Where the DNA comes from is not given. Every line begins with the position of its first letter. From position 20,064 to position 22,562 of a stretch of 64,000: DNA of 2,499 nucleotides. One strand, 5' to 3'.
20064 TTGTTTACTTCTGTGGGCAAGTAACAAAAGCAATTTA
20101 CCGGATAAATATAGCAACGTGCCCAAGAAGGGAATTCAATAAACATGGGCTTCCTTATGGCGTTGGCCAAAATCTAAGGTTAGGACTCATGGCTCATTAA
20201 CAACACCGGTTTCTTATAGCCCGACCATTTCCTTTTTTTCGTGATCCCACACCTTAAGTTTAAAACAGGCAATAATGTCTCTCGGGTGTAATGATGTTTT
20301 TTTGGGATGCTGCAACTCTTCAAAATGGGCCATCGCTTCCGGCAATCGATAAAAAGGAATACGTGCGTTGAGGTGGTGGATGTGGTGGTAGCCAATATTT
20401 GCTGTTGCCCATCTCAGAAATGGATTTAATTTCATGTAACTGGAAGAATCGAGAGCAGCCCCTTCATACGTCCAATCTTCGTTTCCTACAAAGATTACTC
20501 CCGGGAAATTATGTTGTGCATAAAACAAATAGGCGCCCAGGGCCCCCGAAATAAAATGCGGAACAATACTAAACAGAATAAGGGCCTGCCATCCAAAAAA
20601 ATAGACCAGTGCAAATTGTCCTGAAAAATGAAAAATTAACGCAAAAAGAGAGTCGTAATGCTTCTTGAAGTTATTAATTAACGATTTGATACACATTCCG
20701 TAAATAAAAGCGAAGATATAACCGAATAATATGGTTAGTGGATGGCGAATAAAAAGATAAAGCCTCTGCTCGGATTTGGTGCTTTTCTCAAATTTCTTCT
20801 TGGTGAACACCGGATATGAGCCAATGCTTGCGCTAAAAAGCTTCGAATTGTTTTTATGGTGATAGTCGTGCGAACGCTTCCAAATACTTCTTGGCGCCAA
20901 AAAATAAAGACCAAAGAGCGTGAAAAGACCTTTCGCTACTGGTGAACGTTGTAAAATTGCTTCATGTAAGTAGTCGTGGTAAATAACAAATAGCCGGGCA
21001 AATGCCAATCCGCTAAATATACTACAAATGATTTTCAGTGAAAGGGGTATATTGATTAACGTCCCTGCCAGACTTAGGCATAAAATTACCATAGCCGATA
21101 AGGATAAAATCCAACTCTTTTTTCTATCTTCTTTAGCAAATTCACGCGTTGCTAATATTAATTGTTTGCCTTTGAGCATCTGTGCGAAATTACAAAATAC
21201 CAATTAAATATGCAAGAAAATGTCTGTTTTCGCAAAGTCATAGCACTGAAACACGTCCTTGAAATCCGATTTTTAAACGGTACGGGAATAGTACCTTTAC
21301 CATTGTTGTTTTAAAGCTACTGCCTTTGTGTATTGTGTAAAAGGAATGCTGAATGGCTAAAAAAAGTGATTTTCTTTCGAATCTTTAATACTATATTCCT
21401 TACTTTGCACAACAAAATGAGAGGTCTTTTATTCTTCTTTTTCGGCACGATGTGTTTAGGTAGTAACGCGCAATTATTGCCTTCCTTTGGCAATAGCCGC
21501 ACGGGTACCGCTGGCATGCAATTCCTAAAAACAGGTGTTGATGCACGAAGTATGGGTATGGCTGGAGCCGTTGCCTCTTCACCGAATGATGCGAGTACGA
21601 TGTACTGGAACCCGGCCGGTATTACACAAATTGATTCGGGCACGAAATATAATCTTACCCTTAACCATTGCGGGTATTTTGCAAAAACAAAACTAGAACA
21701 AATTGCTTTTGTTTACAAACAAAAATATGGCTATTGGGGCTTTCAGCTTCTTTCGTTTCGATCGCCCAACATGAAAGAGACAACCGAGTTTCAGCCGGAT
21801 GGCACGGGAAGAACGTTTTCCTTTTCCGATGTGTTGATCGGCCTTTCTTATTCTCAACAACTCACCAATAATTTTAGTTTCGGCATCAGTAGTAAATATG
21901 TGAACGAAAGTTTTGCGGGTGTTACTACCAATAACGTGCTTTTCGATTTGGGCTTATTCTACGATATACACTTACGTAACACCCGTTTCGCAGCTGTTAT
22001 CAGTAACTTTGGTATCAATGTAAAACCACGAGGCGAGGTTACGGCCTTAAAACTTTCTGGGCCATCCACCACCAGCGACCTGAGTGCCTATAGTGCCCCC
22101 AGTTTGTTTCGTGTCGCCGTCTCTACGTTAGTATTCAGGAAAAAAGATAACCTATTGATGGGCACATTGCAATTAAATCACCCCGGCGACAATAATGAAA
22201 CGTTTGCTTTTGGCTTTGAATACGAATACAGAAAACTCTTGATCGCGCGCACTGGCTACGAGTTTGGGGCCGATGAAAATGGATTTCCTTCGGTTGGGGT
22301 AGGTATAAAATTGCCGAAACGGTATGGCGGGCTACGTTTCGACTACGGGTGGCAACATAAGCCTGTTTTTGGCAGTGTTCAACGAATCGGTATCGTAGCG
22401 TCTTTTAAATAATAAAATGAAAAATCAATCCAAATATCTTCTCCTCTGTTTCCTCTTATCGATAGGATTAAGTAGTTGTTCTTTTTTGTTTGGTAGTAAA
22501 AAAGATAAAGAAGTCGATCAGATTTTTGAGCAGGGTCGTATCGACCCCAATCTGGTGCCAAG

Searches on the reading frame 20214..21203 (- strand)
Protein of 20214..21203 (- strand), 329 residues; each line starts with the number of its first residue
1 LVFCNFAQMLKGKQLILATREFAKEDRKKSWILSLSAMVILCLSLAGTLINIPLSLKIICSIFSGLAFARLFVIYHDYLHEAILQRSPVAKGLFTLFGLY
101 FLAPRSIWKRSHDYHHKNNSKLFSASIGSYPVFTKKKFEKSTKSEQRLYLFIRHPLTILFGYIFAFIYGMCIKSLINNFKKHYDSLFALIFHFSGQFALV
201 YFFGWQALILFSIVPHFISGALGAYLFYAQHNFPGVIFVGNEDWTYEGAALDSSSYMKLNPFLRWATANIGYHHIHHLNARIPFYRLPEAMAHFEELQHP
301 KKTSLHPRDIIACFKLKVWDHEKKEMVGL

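Call 61: search_protein_families(library=pfam, max_evalue=0.00001, proteins=[window:20214-21203:-])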
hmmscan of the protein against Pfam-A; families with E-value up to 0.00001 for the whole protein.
window:20214-21203:- (329 aa): 1 family
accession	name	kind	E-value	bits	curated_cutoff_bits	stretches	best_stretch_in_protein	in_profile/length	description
PF00487.30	FA_desaturase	-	4.5e-24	86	29.7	1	59-298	8-242/253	Fatty acid desaturase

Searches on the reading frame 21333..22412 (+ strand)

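Call 61: search_protein_families(library=pfam, max_evalue=0.00001, proteins=[window:21333-22412:+])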
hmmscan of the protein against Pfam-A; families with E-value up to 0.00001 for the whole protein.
window:21333-22412:+ (359 aa): 1 family
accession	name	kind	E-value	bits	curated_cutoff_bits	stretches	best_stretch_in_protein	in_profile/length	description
PF03349.22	Toluene_X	-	1.7e-06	27.2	29.7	0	57-110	8-59/421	Outer membrane protein transport protein (OMPP1/FadL/TodX)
